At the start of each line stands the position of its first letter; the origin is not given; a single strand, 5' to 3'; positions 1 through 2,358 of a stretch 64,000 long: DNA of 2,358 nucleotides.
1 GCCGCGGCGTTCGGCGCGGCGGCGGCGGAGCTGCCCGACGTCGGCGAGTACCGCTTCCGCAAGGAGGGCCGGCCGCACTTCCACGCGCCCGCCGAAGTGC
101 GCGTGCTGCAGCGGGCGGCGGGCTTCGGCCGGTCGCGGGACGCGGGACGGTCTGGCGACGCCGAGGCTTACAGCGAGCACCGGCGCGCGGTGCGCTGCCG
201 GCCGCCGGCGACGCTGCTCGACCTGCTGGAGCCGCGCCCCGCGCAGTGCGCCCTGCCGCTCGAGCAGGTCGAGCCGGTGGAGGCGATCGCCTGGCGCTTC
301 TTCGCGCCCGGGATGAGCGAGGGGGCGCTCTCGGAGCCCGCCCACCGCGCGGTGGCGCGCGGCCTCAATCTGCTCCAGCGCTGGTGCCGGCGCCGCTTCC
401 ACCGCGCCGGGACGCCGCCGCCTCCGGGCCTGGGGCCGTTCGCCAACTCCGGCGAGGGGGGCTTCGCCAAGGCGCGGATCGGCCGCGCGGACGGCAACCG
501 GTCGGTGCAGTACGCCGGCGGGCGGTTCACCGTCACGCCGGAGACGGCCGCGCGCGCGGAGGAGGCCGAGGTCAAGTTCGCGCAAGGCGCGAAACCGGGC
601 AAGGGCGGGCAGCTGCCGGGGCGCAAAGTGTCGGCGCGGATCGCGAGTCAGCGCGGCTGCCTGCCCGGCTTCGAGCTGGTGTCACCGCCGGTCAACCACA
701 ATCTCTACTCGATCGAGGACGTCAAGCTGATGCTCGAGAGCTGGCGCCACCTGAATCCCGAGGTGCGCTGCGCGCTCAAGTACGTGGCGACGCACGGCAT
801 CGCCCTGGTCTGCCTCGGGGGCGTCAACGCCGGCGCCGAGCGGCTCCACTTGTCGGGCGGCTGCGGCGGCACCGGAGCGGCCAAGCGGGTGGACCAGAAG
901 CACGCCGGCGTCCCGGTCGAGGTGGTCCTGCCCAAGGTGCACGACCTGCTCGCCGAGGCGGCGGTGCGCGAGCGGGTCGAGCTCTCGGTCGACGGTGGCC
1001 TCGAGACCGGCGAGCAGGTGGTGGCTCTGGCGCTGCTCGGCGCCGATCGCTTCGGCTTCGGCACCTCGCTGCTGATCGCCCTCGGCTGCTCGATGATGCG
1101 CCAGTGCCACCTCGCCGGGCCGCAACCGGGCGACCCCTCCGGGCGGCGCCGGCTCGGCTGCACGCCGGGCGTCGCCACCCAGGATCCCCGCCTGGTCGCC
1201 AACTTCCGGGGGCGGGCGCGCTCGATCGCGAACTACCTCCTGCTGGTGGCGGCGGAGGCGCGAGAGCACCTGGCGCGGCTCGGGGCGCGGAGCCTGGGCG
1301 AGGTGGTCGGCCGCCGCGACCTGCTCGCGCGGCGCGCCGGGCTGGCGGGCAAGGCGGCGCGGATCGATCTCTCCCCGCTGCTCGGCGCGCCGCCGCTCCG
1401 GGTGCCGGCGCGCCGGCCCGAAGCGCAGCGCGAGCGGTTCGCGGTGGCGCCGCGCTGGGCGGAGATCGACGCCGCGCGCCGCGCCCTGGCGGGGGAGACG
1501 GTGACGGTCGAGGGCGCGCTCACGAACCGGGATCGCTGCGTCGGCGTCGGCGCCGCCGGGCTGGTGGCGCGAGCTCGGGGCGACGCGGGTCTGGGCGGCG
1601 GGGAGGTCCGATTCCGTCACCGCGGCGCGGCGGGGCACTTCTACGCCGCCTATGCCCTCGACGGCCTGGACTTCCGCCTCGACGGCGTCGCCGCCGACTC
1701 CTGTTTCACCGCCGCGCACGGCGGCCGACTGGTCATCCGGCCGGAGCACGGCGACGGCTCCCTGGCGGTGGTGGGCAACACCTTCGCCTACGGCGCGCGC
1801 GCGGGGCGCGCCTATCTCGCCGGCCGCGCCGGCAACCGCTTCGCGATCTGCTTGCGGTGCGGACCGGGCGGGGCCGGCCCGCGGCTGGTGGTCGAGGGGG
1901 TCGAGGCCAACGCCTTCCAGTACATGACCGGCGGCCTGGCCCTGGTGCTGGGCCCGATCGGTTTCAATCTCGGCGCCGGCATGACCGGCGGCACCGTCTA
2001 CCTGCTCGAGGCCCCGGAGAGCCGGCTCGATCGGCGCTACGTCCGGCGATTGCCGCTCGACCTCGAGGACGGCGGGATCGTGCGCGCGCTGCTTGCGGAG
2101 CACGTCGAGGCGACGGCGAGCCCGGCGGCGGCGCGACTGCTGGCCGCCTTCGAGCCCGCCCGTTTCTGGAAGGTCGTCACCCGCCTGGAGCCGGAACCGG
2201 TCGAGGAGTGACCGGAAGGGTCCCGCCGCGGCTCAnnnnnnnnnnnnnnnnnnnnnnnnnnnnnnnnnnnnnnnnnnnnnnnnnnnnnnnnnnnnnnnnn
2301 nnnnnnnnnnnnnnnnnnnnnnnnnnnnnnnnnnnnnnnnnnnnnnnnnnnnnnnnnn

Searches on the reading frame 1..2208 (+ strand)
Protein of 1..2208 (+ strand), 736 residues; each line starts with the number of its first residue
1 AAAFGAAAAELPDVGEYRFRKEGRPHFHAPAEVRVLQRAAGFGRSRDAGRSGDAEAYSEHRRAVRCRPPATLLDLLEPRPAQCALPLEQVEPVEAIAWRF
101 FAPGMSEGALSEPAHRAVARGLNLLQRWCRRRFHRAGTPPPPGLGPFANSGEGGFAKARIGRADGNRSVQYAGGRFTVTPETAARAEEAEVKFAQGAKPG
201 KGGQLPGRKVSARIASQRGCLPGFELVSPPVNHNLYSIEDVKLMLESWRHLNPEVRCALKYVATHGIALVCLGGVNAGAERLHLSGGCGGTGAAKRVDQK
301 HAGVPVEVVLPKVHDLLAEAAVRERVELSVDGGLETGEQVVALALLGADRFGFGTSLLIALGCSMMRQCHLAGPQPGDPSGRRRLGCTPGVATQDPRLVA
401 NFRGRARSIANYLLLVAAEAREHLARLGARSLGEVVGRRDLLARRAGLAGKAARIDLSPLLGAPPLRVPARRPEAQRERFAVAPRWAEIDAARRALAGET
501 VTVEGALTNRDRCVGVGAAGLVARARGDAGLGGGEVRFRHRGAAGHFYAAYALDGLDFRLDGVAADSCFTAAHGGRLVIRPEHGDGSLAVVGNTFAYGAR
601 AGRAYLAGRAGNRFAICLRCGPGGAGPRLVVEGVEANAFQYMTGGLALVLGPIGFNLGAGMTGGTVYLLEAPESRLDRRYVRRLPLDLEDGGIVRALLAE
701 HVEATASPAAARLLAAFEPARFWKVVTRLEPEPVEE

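Call 40: search_protein_families(library=pfam, proteins=[window:1-2208:+], max_evalue=0.0001)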
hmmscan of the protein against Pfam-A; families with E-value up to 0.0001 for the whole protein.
window:1-2208:+ (736 aa): 2 families
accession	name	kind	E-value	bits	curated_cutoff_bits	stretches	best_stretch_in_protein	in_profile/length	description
PF01645.23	Glu_synthase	-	1.2e-88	298.3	20.4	2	144-429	94-368/369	Conserved region in glutamate synthase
PF01493.24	GXGXG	-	3.2e-35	121.8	32.5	1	507-674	3-168/190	GXGXG motif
